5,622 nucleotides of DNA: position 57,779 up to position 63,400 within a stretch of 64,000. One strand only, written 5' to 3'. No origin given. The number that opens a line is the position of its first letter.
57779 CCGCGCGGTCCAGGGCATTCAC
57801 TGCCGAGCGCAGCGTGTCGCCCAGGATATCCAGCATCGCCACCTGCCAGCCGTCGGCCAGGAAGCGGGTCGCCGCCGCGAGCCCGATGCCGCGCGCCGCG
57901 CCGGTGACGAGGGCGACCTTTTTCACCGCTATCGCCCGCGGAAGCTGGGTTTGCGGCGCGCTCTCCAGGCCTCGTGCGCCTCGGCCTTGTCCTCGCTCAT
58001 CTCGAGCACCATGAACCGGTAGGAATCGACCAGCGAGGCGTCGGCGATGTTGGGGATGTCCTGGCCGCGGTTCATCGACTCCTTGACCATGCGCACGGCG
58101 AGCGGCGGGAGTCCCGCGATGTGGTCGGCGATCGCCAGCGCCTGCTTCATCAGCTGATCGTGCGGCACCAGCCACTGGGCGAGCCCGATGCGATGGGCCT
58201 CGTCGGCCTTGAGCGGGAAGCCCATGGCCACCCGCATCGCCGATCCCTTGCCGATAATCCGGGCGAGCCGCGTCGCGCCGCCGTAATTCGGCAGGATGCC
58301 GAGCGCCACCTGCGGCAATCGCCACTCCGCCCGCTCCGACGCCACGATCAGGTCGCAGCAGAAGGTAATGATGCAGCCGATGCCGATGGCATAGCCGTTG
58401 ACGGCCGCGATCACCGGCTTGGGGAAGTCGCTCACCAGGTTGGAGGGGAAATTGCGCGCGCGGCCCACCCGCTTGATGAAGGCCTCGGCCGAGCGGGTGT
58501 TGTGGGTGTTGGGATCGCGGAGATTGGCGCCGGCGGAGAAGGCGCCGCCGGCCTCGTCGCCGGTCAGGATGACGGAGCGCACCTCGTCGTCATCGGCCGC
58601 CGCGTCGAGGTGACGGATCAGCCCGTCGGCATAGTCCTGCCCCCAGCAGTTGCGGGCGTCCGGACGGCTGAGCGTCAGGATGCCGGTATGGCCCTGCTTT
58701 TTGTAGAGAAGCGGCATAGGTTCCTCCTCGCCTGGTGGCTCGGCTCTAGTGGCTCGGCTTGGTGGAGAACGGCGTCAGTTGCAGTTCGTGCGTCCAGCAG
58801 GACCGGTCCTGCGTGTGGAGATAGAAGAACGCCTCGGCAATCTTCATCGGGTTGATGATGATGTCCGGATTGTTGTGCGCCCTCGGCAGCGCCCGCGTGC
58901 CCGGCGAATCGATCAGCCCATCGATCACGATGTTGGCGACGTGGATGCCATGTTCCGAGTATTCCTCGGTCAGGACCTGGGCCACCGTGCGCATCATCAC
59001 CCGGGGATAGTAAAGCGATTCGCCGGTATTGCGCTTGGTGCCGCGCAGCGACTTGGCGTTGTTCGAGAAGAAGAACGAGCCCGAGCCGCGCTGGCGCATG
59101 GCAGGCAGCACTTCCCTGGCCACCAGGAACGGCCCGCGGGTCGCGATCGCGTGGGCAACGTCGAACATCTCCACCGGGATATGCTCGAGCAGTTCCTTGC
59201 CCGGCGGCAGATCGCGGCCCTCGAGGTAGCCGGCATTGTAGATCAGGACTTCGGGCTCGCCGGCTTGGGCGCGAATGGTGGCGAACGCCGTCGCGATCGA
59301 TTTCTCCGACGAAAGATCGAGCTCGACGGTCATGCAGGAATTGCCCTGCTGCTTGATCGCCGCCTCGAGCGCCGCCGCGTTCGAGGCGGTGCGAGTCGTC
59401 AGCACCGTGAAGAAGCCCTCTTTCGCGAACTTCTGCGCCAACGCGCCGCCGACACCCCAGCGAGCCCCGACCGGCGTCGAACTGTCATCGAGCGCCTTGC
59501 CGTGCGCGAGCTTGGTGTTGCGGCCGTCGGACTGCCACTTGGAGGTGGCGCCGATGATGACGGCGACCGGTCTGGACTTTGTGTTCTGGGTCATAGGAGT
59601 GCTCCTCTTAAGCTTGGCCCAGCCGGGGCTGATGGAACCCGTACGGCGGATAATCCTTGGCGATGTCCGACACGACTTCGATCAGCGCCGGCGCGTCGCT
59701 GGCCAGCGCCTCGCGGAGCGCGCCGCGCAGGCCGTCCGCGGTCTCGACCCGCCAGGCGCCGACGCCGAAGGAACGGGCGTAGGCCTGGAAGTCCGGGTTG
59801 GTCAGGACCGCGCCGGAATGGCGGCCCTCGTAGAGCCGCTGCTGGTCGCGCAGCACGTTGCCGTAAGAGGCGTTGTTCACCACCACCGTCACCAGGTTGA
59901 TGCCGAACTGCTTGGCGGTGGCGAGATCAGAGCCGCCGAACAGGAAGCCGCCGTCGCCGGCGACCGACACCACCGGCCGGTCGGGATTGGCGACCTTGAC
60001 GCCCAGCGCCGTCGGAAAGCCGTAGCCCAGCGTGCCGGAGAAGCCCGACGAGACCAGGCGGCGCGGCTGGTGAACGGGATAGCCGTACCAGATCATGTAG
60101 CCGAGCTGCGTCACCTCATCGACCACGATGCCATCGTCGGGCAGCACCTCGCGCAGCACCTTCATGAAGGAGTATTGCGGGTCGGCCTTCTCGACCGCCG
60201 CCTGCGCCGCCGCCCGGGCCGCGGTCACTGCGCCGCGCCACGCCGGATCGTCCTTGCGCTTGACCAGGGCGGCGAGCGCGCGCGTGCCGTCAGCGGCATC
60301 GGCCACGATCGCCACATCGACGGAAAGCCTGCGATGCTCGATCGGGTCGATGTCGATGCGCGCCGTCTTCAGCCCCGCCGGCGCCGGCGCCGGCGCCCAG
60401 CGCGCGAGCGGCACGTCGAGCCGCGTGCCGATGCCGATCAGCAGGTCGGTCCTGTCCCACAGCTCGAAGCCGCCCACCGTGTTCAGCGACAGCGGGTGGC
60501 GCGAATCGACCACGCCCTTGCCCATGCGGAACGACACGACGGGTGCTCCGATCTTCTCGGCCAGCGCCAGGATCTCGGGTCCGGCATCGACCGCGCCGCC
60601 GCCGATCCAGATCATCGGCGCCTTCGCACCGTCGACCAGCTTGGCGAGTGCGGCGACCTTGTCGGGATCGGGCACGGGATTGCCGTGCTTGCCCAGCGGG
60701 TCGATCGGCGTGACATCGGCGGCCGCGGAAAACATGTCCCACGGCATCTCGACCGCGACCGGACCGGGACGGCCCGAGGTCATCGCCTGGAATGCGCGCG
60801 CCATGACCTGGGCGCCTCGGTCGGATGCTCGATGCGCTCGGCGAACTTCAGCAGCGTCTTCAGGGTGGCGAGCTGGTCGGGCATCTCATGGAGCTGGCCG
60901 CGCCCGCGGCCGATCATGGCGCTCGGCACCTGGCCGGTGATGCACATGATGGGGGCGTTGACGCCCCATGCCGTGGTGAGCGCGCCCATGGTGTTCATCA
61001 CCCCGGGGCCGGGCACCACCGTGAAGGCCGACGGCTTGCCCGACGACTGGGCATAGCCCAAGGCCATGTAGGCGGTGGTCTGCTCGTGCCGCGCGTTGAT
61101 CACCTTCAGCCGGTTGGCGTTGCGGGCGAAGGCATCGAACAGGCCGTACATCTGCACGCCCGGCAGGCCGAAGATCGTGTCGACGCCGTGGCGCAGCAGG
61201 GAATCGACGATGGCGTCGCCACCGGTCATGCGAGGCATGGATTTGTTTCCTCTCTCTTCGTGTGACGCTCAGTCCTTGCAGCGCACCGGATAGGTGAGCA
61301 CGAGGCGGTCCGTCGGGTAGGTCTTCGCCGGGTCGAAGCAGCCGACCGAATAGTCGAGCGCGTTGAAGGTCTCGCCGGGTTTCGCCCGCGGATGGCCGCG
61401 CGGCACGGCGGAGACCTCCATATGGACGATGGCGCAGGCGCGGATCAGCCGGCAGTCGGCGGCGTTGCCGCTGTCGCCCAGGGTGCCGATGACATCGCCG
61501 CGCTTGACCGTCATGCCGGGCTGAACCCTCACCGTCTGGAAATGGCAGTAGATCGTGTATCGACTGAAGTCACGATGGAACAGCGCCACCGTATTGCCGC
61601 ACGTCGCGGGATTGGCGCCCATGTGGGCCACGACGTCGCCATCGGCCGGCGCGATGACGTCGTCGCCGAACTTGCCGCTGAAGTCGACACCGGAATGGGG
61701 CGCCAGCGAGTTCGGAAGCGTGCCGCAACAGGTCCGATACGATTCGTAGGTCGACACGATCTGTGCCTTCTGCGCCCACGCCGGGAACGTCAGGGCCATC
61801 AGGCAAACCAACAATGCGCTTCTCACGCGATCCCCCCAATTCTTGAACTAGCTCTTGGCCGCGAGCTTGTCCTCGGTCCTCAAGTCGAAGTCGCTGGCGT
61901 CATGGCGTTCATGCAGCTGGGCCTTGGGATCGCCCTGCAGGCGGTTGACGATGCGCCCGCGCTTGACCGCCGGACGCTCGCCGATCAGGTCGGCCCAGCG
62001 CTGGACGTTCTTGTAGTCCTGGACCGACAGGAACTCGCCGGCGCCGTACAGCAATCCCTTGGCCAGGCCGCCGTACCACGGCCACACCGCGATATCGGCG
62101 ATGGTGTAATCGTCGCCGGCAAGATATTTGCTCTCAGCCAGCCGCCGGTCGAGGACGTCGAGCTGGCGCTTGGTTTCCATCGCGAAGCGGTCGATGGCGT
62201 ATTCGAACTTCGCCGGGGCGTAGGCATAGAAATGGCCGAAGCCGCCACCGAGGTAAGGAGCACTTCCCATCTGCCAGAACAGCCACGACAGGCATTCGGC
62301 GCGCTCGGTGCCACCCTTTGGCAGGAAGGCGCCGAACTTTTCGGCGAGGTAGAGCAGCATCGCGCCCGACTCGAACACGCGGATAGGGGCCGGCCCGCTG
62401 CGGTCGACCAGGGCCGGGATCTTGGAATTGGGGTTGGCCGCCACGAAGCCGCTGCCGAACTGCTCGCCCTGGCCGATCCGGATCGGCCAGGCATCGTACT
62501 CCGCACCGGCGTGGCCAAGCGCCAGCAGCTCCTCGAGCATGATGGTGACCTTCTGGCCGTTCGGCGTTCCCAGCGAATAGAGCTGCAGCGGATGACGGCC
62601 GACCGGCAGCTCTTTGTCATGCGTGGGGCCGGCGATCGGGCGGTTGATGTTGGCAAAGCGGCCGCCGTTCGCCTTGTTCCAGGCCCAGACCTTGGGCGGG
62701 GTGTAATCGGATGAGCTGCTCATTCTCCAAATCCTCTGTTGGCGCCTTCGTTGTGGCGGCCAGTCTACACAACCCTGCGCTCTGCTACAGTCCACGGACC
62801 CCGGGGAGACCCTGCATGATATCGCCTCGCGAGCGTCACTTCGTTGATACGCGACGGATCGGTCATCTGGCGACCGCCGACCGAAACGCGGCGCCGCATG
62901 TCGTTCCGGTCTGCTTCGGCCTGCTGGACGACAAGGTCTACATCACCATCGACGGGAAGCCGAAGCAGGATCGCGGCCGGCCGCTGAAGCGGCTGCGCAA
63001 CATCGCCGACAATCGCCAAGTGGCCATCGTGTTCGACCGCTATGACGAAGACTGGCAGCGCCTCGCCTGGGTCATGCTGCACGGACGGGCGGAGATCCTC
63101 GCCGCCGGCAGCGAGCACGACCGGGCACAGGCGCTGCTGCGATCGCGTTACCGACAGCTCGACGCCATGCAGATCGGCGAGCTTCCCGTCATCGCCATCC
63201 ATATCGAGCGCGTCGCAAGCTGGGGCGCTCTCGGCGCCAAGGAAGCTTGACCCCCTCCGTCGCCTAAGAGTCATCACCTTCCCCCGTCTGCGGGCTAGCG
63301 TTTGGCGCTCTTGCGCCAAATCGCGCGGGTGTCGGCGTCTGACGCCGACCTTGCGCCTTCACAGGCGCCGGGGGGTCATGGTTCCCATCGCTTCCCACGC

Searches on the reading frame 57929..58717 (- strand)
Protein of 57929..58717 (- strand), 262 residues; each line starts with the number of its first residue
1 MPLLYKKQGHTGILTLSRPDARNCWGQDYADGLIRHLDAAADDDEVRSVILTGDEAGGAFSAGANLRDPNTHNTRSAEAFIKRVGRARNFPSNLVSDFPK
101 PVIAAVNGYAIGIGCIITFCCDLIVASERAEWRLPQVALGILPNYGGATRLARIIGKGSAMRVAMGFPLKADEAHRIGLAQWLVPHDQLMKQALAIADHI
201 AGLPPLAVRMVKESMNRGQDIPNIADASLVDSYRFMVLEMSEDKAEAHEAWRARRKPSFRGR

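Call 73: find_encoding_contigs(protein=window:57929-58717:-, flank=10000, max_places=3)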
Protein window:57929-58717:- (262 aa): 5 contigs read that carry it; 2 places shown.
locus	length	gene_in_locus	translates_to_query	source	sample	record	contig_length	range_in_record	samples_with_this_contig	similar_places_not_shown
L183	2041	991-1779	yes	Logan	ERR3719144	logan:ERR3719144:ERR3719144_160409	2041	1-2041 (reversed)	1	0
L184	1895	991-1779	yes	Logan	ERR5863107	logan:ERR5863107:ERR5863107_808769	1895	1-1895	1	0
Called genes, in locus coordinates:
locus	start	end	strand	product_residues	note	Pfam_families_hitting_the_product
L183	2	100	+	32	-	?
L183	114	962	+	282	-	PF00106:adh_short, PF13561:adh_short_C2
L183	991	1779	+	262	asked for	PF00378:ECH_1, PF16113:ECH_2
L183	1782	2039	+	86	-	?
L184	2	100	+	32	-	?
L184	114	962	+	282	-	PF00106:adh_short, PF13561:adh_short_C2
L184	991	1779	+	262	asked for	PF00378:ECH_1, PF16113:ECH_2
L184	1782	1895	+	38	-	?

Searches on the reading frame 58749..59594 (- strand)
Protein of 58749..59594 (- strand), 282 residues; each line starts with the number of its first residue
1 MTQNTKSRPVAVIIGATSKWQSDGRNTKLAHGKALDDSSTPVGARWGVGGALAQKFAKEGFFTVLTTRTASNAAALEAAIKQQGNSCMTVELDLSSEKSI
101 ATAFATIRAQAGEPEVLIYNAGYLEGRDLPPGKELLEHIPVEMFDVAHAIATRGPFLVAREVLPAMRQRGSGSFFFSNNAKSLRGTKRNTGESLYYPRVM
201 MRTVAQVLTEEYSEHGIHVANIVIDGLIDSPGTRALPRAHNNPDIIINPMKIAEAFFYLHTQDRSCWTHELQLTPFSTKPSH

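Call 72: list_cluster_members(proteins=[window:58749-59594:-, window:57932-58717:-])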
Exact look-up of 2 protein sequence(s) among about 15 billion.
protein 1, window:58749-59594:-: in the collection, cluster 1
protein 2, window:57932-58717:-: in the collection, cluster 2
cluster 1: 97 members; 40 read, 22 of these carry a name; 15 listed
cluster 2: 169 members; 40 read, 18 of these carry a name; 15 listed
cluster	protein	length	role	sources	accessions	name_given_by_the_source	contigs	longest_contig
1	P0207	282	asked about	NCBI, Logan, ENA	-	-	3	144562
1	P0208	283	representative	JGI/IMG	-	NAD(P)-dependent dehydrogenase (short-subunit alcohol dehydrogenase family)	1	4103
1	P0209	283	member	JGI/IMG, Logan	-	NAD(P)-dependent dehydrogenase (short-subunit alcohol dehydrogenase family)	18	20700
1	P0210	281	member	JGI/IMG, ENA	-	NAD(P)-dependent dehydrogenase (short-subunit alcohol dehydrogenase family)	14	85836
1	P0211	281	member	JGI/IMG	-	NAD(P)-dependent dehydrogenase (short-subunit alcohol dehydrogenase family)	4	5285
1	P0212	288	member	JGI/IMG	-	NAD(P)-dependent dehydrogenase (short-subunit alcohol dehydrogenase family)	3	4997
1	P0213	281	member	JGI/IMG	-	NAD(P)-dependent dehydrogenase (short-subunit alcohol dehydrogenase family)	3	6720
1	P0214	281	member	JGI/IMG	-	NAD(P)-dependent dehydrogenase (short-subunit alcohol dehydrogenase family)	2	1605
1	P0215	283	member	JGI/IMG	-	NAD(P)-dependent dehydrogenase (short-subunit alcohol dehydrogenase family)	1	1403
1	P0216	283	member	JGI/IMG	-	NAD(P)-dependent dehydrogenase (short-subunit alcohol dehydrogenase family)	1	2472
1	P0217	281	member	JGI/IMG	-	NAD(P)-dependent dehydrogenase (short-subunit alcohol dehydrogenase family)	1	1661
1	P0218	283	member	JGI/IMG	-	NAD(P)-dependent dehydrogenase (short-subunit alcohol dehydrogenase family)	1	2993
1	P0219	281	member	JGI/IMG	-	NAD(P)-dependent dehydrogenase (short-subunit alcohol dehydrogenase family)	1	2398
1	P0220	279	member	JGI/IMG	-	NAD(P)-dependent dehydrogenase (short-subunit alcohol dehydrogenase family)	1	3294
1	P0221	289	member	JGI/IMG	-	NAD(P)-dependent dehydrogenase (short-subunit alcohol dehydrogenase family)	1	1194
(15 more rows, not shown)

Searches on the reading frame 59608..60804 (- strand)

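Call 91: search_protein_families(library=pfam, proteins=[window:59608-60804:-], max_evalue=0.0001)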
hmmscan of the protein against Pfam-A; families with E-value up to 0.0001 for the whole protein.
window:59608-60804:- (398 aa): 2 families
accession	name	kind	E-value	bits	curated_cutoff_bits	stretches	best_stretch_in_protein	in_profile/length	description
PF02775.26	TPP_enzyme_C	-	7.5e-41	139.9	21.9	1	233-377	4-151/151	Thiamine pyrophosphate enzyme, C-terminal TPP binding domain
PF00205.28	TPP_enzyme_M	-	1.8e-25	89.7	30.4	1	50-177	1-137/137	Thiamine pyrophosphate enzyme, central domain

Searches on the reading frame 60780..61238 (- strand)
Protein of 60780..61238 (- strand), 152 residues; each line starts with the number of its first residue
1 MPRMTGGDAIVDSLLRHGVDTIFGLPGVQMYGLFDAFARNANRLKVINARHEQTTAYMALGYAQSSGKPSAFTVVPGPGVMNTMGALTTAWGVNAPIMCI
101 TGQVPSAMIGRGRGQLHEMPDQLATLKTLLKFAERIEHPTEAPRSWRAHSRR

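Call 91: search_protein_families(library=pfam, proteins=[window:60780-61238:-], max_evalue=0.0001)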
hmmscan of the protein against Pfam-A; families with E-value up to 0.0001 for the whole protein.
window:60780-61238:- (152 aa): 1 family
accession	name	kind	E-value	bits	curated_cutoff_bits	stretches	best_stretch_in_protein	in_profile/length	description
PF02776.23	TPP_enzyme_N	-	2.9e-34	117.8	26.8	1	4-124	1-118/119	Thiamine pyrophosphate enzyme, N-terminal TPP binding domain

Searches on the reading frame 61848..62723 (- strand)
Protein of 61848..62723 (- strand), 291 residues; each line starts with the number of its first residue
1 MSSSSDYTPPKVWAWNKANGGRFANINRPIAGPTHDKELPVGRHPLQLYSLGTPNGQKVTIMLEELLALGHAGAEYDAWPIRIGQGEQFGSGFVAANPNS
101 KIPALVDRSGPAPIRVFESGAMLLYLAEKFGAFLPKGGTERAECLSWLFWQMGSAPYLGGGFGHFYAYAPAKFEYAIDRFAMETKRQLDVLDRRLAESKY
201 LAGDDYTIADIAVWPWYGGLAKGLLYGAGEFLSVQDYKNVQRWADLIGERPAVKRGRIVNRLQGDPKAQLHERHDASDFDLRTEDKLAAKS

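Call 76: find_encoding_contigs(protein=window:61848-62723:-, flank=10000, max_places=6)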
Protein window:61848-62723:- (291 aa): no gene with exactly this product is on record in the collection.

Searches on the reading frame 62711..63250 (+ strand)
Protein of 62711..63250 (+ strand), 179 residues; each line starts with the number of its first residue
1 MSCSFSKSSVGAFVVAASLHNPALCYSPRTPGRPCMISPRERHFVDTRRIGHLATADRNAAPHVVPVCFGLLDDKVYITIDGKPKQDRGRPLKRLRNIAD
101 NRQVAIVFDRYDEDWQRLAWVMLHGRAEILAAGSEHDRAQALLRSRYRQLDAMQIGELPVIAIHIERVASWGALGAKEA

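Call 45: search_protein_families(library=pfam, proteins=[window:62711-63250:+], max_evalue=1)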
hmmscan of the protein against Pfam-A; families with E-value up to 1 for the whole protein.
window:62711-63250:+ (179 aa): 2 families
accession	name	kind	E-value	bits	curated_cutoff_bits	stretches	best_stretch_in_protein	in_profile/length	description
PF01243.27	PNPOx_N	-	2.5e-14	54.1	28.1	1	42-171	6-119/120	Pyridoxamine 5'-phosphate oxidase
PF12900.13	Pyridox_ox_2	-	1.3e-09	38.6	27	1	44-167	8-135/140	Pyridoxamine 5'-phosphate oxidase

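Call 74: find_encoding_contigs(protein=window:62816-63250:+, flank=10000, max_places=6)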
Protein window:62816-63250:+ (144 aa): no gene with exactly this product is on record in the collection.

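Call 75: find_encoding_contigs(protein=window:62711-63250:+, flank=10000, max_places=6)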
Protein window:62711-63250:+ (179 aa): no gene with exactly this product is on record in the collection.
